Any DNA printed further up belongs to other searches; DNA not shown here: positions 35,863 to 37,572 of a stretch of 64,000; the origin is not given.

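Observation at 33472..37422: RRE-containing radical SAM/SPASM maturase with no visible precursor peptide, heading a cluster of exported enzymes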

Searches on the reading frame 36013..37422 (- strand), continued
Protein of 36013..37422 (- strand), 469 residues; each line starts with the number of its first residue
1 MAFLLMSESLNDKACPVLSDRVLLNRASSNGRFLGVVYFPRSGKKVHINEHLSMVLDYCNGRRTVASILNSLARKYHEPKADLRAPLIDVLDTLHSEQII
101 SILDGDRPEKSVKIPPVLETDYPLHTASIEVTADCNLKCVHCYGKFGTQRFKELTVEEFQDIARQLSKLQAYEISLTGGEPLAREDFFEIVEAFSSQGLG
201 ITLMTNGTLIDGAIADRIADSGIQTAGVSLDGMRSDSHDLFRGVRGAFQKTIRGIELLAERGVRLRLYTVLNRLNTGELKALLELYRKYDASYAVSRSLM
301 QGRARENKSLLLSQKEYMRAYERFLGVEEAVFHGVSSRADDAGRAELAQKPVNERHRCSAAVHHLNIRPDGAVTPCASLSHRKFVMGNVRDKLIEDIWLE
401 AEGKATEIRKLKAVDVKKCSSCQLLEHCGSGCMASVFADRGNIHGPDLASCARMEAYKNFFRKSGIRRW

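Call 15: find_encoding_contigs(protein=P0003, flank=10000, max_places=2)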
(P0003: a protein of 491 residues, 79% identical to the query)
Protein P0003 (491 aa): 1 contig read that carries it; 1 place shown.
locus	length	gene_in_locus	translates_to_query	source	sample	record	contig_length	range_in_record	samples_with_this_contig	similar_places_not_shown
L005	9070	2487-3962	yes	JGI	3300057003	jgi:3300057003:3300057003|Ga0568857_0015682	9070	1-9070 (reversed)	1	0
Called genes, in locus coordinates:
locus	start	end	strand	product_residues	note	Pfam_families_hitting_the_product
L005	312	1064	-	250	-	PF01726:LexA_DNA_bind, PF00717:Peptidase_S24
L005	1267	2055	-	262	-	PF01261:AP_endonuc_2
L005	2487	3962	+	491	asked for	PF05402:PqqD (faint), PF04055:Radical_SAM, PF13353:Fer4_12 (weak), PF13186:SPASM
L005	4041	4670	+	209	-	-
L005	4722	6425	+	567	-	PF21959:DUF6923 (faint), PF01841:Transglut_core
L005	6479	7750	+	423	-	PF13439:Glyco_transf_4 (weak), PF20706:GT4-conflict (weak), PF00534:Glycos_transf_1, PF13692:Glyco_trans_1_4, PF13524:Glyco_trans_1_2 (weak)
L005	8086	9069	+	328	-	?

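Call 16: find_encoding_contigs(protein=P0004, flank=10000, max_places=2)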
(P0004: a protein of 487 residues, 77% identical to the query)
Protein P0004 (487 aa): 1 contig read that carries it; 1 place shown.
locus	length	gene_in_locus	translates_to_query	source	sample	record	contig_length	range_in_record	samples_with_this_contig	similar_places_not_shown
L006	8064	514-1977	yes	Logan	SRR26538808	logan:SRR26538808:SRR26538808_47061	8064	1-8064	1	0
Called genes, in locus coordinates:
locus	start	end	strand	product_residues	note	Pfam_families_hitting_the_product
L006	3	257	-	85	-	?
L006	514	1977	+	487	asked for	PF04055:Radical_SAM, PF13353:Fer4_12 (weak), PF13186:SPASM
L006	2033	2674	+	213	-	-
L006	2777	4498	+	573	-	PF01436:NHL (faint), PF24684:Vgb_lyase (weak), PF01841:Transglut_core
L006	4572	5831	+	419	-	PF13439:Glyco_transf_4, PF20706:GT4-conflict (weak), PF00534:Glycos_transf_1, PF13692:Glyco_trans_1_4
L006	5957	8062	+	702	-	?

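Call 17: find_encoding_contigs(protein=P0009, flank=10000, max_places=2)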
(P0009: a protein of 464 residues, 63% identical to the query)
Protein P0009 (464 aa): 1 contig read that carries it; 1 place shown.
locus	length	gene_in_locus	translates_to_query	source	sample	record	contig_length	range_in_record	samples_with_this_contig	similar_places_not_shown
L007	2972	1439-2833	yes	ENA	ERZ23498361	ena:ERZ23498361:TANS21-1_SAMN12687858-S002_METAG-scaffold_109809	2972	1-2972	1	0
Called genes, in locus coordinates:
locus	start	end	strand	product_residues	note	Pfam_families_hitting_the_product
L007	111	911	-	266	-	PF01261:AP_endonuc_2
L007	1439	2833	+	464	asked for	PF05402:PqqD (faint), PF04055:Radical_SAM, PF13353:Fer4_12 (faint), PF13186:SPASM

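Call 18: find_encoding_contigs(protein=P0008, flank=10000, max_places=2)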
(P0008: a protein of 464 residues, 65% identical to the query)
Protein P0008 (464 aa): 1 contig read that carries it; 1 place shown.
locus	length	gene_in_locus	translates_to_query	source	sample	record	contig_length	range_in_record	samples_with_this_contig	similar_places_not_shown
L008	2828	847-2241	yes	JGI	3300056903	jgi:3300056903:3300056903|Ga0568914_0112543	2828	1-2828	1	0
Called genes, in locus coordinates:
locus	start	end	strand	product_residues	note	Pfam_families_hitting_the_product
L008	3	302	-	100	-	?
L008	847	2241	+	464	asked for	PF05402:PqqD (weak), PF04055:Radical_SAM, PF13353:Fer4_12 (weak), PF13186:SPASM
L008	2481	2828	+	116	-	?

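Call 23: find_encoding_contigs(protein=P0001, flank=10000, max_places=2)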
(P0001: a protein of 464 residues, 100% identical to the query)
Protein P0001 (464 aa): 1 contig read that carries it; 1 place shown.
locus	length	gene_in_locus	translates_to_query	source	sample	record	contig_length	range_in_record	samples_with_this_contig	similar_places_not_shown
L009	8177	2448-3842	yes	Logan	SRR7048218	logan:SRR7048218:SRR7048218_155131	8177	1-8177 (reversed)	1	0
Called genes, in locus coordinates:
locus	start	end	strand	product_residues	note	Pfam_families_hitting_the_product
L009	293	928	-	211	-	PF01726:LexA_DNA_bind, PF00717:Peptidase_S24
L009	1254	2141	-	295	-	PF01261:AP_endonuc_2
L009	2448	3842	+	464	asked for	PF05402:PqqD (weak), PF04055:Radical_SAM, PF13353:Fer4_12 (weak), PF13186:SPASM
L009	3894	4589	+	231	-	-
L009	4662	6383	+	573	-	PF24684:Vgb_lyase (weak), PF01841:Transglut_core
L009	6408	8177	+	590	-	?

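Call 24: list_cluster_members(proteins=[P0001, P0002, P0013, P0016])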
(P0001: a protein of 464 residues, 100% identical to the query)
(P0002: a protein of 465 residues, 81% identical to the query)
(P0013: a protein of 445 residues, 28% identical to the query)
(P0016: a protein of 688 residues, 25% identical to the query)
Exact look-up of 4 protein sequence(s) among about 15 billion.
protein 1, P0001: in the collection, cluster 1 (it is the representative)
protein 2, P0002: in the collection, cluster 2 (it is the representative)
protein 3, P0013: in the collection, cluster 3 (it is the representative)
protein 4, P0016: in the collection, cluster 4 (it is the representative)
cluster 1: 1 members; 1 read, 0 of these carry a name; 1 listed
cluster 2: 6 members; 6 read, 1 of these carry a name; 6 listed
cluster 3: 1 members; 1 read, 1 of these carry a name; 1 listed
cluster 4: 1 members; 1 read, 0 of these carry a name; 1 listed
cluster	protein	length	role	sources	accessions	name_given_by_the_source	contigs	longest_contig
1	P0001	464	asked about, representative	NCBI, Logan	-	-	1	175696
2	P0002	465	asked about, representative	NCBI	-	-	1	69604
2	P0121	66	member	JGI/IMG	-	radical SAM protein with 4Fe4S-binding SPASM domain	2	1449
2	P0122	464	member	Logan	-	-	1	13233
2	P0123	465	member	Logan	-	-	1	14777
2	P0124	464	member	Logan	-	-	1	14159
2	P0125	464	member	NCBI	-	-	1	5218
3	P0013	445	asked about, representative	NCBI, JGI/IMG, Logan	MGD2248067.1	MAG: radical SAM protein [Candidatus Methanofastidiosia archaeon] | radical SAM protein with 4Fe4S-binding SPASM domain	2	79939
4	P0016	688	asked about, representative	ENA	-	-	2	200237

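Call 26: find_related_loci(query=A3, collection=genome_contigs, flank=10000)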
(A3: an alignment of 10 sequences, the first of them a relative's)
Query A3 (464 aa) in genome_contigs; peptide patterns used: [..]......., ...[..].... (x = any residue, [..] = any of these).
252 stretches matched a pattern, but none encodes a relative of the query by tblastn (E <= 1e-3).

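Call 27: find_related_loci(query=A3, collection=metagenome_contigs, flank=10000)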
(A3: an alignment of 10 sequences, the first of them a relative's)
Query A3 (464 aa) in metagenome_contigs; peptide patterns used: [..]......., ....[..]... (x = any residue, [..] = any of these).
293 stretches matched a pattern; 2 encode a relative of the query (tblastn E <= 1e-3); 2 distinct loci.
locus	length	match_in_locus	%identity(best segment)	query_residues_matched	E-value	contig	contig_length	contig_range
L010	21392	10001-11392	63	1-464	0e+0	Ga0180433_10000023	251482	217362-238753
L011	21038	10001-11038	25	126-442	5e-23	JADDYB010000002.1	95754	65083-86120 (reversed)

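Call 29: search_protein_families(library=pfam, proteins=[P0011, P0012, P0013, P0014, P0015, P0016, P0025, P0070, P0096], max_evalue=0.01)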
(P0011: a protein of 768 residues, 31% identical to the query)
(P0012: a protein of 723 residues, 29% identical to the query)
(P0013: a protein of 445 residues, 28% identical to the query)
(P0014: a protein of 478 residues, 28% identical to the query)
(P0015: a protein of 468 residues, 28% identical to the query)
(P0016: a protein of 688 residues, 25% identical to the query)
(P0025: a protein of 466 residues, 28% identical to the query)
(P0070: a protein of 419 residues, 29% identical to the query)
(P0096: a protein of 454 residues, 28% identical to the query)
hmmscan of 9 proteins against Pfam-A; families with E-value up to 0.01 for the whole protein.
P0011 (768 aa): 4 families
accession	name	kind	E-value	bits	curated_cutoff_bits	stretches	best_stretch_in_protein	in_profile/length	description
PF04055.27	Radical_SAM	-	3e-61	206.9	29.5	2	415-571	2-165/166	Radical SAM superfamily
PF13353.11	Fer4_12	-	1.1e-16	61.8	22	2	47-130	12-98/137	4Fe-4S single cluster domain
PF13186.11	SPASM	-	8.6e-12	45.6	21.5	1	660-719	1-66/67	Iron-sulfur cluster-binding domain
PF00702.32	Hydrolase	-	0.0028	18.5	26.4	0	92-136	92-136/191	haloacid dehalogenase-like hydrolase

P0012 (723 aa): 4 families
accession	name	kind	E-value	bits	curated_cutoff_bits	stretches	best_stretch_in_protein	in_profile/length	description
PF04055.27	Radical_SAM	-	4.9e-52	176.9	29.5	2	45-201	2-166/166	Radical SAM superfamily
PF13353.11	Fer4_12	-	1.8e-11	45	22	2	47-148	12-115/137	4Fe-4S single cluster domain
PF13186.11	SPASM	-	1.9e-08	34.9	21.5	1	301-355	10-66/67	Iron-sulfur cluster-binding domain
PF13380.12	CoA_binding_2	-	0.0074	17.2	22.8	0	101-143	66-107/116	CoA binding domain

P0013 (445 aa): 4 families
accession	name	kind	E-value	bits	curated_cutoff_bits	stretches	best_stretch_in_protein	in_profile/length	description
PF04055.27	Radical_SAM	-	4.7e-31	108.6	29.5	1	116-272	1-165/166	Radical SAM superfamily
PF13186.11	SPASM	-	2.8e-09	37.6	21.5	1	332-395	1-67/67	Iron-sulfur cluster-binding domain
PF13353.11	Fer4_12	-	2.1e-07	31.7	22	1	121-230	14-119/137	4Fe-4S single cluster domain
PF05402.18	PqqD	-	0.00012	22.8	23.4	1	42-89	20-67/67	Coenzyme PQQ synthesis protein D (PqqD)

P0014 (478 aa): 3 families
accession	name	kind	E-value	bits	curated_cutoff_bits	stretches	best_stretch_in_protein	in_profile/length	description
PF04055.27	Radical_SAM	-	2.2e-22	80.5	29.5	1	121-275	2-164/166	Radical SAM superfamily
PF13186.11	SPASM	-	3.9e-14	53.1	21.5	1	358-421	1-67/67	Iron-sulfur cluster-binding domain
PF13353.11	Fer4_12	-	9.4e-07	29.6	22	1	124-223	13-115/137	4Fe-4S single cluster domain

P0015 (468 aa): 3 families
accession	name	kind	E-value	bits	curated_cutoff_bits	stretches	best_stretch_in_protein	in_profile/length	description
PF04055.27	Radical_SAM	-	9e-25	88.2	29.5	1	118-274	1-165/166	Radical SAM superfamily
PF13186.11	SPASM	-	3.4e-13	50.1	21.5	1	348-411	1-67/67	Iron-sulfur cluster-binding domain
PF13353.11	Fer4_12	-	5.3e-07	30.5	22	1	122-219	13-115/137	4Fe-4S single cluster domain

P0016 (688 aa): 5 families
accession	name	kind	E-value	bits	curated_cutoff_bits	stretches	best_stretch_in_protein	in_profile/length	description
PF04055.27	Radical_SAM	-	1.9e-40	139.2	29.5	2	131-293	1-156/166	Radical SAM superfamily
PF13353.11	Fer4_12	-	1.2e-12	48.8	22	2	394-496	12-118/137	4Fe-4S single cluster domain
PF05402.18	PqqD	-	7e-09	36.3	23.4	1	36-88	15-67/67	Coenzyme PQQ synthesis protein D (PqqD)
PF13186.11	SPASM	-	5.5e-05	23.8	21.5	0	634-655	29-50/67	Iron-sulfur cluster-binding domain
PF13309.12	HTH_22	-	0.0088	16.5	29.6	0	407-436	11-40/63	HTH domain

P0025 (466 aa): 5 families
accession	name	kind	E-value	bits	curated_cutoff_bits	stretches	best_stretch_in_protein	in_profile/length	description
PF04055.27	Radical_SAM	-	5.8e-24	85.6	29.5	1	137-293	2-164/166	Radical SAM superfamily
PF05402.18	PqqD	-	2.1e-17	63.6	23.4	1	22-88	1-67/67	Coenzyme PQQ synthesis protein D (PqqD)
PF13186.11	SPASM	-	1.3e-12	48.2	21.5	1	360-421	1-67/67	Iron-sulfur cluster-binding domain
PF20262.4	UNC80_C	-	0.0022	16.3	22.1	1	25-167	119-258/1079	Protein UNC80 C-terminal region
PF13353.11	Fer4_12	-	0.0067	17.2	22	0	140-217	13-95/137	4Fe-4S single cluster domain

P0070 (419 aa): 4 families
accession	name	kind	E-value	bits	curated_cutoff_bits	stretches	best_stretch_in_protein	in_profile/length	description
PF04055.27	Radical_SAM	-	2.7e-27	96.4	29.5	1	74-227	3-165/166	Radical SAM superfamily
PF13186.11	SPASM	-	1.1e-08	35.6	21.5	1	303-366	4-67/67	Iron-sulfur cluster-binding domain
PF13353.11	Fer4_12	-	4.8e-07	30.6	22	1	74-174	11-116/137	4Fe-4S single cluster domain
PF05402.18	PqqD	-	1e-05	26.2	23.4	1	2-50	19-67/67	Coenzyme PQQ synthesis protein D (PqqD)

P0096 (454 aa): 4 families
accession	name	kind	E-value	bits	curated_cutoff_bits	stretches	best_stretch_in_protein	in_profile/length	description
PF04055.27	Radical_SAM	-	4.2e-29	102.3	29.5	1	113-254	2-142/166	Radical SAM superfamily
PF13186.11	SPASM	-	6.5e-11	42.8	21.5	1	338-402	1-67/67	Iron-sulfur cluster-binding domain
PF13353.11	Fer4_12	-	2.4e-09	38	22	1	116-232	13-124/137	4Fe-4S single cluster domain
PF05402.18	PqqD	-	1.3e-07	32.2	23.4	1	32-89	11-67/67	Coenzyme PQQ synthesis protein D (PqqD)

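Call 46: search_solved_structures(query=A3, max_evalue=0.001, show_alignments=1)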
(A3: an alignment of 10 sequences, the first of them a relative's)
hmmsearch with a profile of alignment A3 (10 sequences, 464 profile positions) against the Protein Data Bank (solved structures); distinct sequences matched with E-value up to 0.001: 27.
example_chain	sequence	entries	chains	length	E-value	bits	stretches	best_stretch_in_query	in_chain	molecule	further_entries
6efn_A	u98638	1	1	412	5e-20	74.6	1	112-314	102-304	Sporulation killing factor maturation protein SkfB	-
7vob_C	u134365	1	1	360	2.5e-15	59.1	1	126-279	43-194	Cytosylglucuronate decarboxylase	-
7voc_C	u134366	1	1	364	2.6e-15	59.1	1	126-279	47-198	Cytosylglucuronate decarboxylase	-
6c8v_A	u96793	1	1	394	4e-15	58.4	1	125-444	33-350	Coenzyme PQQ synthesis protein E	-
5v1q_A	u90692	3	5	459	2.3e-13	52.6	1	117-435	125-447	Radical SAM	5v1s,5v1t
5wgg_A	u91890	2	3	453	2.3e-13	52.6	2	40-237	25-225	Radical SAM domain protein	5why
2fb2_A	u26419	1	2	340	1.1e-12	50.4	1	118-282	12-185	Molybdenum cofactor biosynthesis protein A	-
1tv7_A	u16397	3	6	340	1.5e-12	50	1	118-282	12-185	Molybdenum cofactor biosynthesis protein A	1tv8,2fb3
4k37_A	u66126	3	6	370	7.6e-10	41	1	128-431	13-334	Anaerobic sulfatase-maturating enzyme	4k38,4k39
4k36_A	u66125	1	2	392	1.1e-09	40.4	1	128-431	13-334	Anaerobic sulfatase-maturating enzyme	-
6b4c_A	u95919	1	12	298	2.9e-09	39.1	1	121-319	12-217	Viperin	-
7n7i_A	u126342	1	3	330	3.4e-09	38.9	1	121-319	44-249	Viperin-like enzyme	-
9dgw_A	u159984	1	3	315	4.1e-09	38.6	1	121-319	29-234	Radical SAM core domain-containing protein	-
9dfw_A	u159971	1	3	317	8.2e-09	37.6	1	121-319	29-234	Radical SAM core domain-containing protein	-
7tol_A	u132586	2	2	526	1.5e-08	36.8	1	122-237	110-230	glycerol dibiphytanyl glycerol tetraether - macrocyclic archaeol synthase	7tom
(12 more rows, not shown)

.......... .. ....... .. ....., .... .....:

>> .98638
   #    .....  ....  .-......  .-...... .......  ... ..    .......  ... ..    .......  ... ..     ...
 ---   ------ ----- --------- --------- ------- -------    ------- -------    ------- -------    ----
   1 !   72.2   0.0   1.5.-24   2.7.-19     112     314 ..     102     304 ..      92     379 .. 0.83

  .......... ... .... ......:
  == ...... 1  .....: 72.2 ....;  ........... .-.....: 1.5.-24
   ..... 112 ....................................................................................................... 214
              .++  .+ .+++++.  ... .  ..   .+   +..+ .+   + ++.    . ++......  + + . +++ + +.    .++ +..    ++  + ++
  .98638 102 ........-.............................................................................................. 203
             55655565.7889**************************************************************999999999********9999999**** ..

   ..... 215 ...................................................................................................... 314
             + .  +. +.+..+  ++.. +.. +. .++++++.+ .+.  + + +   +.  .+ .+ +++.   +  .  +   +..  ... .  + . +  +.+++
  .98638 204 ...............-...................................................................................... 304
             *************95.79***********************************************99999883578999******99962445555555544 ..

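Call 50: predict_structure(alignment_id=A5)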
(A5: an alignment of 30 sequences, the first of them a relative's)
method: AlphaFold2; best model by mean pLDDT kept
length: 464 residues; sequences in the alignment: 30
mean_pLDDT: 88.7   pTM: 0.89
mean pLDDT of the five models: 88.7, 88.3, 87.7, 85.8, 80.7
residues with pLDDT >= 90: 300; 70-90: 120; 50-70: 41; < 50: 3
segments of 3 or more residues with pLDDT < 50: none
pLDDT, mean of each block of 10 residues (from residue 1): 71 91 89 88 91 92 94 92 94 87 71 91 94 74 76 98 94 95 98 95 98 96 95 93 98 96 92 93 90 60 80 92 85 63 80 92 97 92 98 95 93 88 87 88 90 88 64
secondary structure, 60 per line:
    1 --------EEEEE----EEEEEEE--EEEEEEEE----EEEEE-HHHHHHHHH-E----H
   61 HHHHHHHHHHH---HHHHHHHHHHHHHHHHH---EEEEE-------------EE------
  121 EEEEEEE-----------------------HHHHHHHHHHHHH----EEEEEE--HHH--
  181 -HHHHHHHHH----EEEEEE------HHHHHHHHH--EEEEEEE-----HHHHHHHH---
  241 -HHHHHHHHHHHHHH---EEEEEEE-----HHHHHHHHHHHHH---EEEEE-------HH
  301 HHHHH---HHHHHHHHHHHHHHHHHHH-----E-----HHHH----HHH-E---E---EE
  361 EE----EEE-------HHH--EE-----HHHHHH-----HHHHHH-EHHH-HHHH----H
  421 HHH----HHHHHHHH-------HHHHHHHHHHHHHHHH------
elements in order: E9-13 E18-24 E27-34 E39-43 H45-53 H60-71 H75-91 E95-99 E121-127 H151-163 E168-173 H182-190 E195-200 H207-215 E218-224 H230-237 H242-255 E259-265 H271-283 E287-291 H299-305 H309-327 H339-342 E359-362 E367-369 H389-394 H400-405 H412-415 H420-423 H428-435 H443-458
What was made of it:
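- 37123..37383 (-): N-terminal RiPP recognition element (PqqD-like winged helix, residues about 9-95). The model has strands at 18-24, 27-34 and 39-43, then helices at 45-53, 60-71 and 75-91 (call 50).
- On RiPP recognition element (PqqD-like, PF05402): The AF2 model has strands at 18-24, 27-34 and 39-43 and helices at 45-53, 60-71 and 75-91, with block pLDDT 88-94 (call 50).
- Checked: Structure: the AlphaFold2 model (pLDDT 88.7) has an N-terminal three-strand, three-helix domain (call 50).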

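Call 54: fold_search(model_id=the predicted structure, library=pdb)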
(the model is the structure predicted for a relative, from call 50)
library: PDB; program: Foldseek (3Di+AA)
matches with E <= 10: 1850; with E <= 0.001: 181
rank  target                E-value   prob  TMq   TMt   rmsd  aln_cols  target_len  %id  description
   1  5v1s_B                1.0e-18  1.00  0.64  0.69   7.7       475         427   16  Crystal structure of Streptococcus suis SuiB bound to S-adenosylmethionine (released 2017-08-30)
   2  5v1s_A                1.3e-18  1.00  0.63  0.69   8.0       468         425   16  Crystal structure of Streptococcus suis SuiB bound to S-adenosylmethionine (released 2017-08-30)
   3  5wgg_A                1.4e-18  1.00  0.57  0.60  15.3       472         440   19  Structural Insights into Thioether Bond Formation in the Biosynthesis of Sactipeptides (released 2017-07-26)
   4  5why_B                2.4e-18  1.00  0.56  0.62  15.6       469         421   19  Structural Insights into Thioether Bond Formation in the Biosynthesis of Sactipeptides (released 2017-07-26)
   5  5v1t_A                3.2e-18  1.00  0.66  0.69   7.9       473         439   16  Crystal structure of Streptococcus suis SuiB bound to precursor peptide SuiA (released 2017-08-30)
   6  5why_A                3.8e-18  1.00  0.55  0.60  15.8       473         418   19  Structural Insights into Thioether Bond Formation in the Biosynthesis of Sactipeptides (released 2017-07-26)
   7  5v1q_B                4.5e-18  1.00  0.66  0.69   7.5       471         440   16  Crystal structure of Streptococcus suis SuiB (released 2017-08-30)
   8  5v1q_A                7.5e-18  1.00  0.63  0.68   8.1       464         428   16  Crystal structure of Streptococcus suis SuiB (released 2017-08-30)
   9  6efn                  2.7e-17  1.00  0.60  0.71   4.7       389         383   20  Structure of a RiPP maturase, SkfB (released 2018-10-24)
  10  6c8v                  2.2e-15  1.00  0.50  0.71   6.1       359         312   21  X-ray structure of PqqE from Methylobacterium extorquens (released 2018-02-14)
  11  4k37_A                2.2e-15  1.00  0.56  0.69   5.1       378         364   20  Native anSMEcpe with bound AdoMet (released 2013-05-08)
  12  4k39_A                3.6e-15  1.00  0.55  0.69   5.2       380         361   21  Native anSMEcpe with bound AdoMet and Cp18Cys peptide (released 2013-05-08)
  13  4k36_B                4.1e-15  1.00  0.57  0.70   4.9       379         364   20  His6 tagged anSMEcpe with bound AdoMet (released 2013-05-08)
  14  4k36_A                8.4e-15  1.00  0.56  0.67   5.1       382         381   19  His6 tagged anSMEcpe with bound AdoMet (released 2013-05-08)
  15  4k38_B                1.1e-14  1.00  0.58  0.72   4.6       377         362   21  Native anSMEcpe with bound AdoMet and Kp18Cys peptide (released 2013-05-08)
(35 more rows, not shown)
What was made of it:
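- Closest known: SuiB. Same: They are the best full-length Foldseek matches, at E about 1e-18 over roughly 470 columns (call 54).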
